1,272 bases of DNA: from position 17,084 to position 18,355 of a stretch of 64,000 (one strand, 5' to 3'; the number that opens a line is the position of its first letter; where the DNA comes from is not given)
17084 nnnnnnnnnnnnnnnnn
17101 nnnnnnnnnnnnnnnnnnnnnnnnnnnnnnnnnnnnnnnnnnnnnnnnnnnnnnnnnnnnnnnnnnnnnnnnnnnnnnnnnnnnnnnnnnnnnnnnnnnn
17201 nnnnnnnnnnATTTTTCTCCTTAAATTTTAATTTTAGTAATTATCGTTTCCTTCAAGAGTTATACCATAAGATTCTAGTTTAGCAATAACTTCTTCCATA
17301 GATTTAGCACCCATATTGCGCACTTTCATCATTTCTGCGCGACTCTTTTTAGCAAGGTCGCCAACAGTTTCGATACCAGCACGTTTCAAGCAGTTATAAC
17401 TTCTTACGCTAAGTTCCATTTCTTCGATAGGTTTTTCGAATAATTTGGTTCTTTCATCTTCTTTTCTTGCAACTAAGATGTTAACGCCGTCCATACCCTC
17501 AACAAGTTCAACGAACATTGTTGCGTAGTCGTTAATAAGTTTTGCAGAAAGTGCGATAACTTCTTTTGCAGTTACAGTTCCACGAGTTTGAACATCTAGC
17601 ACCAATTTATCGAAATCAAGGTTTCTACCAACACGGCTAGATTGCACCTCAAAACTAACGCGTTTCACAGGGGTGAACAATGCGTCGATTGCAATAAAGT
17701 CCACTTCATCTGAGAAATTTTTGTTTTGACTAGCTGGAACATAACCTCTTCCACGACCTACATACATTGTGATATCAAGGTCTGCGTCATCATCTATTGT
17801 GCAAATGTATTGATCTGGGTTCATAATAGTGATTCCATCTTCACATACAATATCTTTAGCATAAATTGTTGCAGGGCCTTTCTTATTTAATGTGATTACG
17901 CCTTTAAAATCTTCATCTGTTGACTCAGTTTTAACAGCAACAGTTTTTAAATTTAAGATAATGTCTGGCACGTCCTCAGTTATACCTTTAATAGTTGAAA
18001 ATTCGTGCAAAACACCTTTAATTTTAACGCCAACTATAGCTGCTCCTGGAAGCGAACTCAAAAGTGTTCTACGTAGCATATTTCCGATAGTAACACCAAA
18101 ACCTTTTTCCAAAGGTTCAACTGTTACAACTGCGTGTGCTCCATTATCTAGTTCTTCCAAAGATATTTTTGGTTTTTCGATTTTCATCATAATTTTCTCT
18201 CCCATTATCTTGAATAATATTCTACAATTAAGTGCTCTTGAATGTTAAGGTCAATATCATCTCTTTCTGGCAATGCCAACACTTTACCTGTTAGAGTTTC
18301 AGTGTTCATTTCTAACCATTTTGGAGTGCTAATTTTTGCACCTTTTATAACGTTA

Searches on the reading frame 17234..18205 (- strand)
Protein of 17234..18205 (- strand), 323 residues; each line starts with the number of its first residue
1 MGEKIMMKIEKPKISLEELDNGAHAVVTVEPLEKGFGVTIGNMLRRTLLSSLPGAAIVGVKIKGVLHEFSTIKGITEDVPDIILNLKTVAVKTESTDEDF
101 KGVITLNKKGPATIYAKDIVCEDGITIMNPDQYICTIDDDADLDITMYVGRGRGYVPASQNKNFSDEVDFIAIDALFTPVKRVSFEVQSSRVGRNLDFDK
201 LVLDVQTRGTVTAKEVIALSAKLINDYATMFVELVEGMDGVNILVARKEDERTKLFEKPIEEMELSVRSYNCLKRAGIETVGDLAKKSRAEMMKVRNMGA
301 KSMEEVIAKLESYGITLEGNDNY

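Call 93: search_protein_families(library=pfam, proteins=[window:17234-18205:-], max_evalue=0.00001)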
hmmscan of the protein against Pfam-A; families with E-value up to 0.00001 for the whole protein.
window:17234-18205:- (323 aa): 3 families
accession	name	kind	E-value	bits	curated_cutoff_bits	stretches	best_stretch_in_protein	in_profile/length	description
PF01000.31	RNA_pol_A_bac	-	7.8e-37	126.6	33.9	1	60-178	1-119/119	RNA polymerase Rpb3/RpoA insert domain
PF03118.21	RNA_pol_A_CTD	-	3.4e-27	94.4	23.8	1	248-311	3-66/67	Bacterial RNA polymerase, alpha chain C terminal domain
PF01193.29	RNA_pol_L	-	5.8e-19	68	24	1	30-226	1-72/74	RNA polymerase Rpb3/Rpb11 dimerisation domain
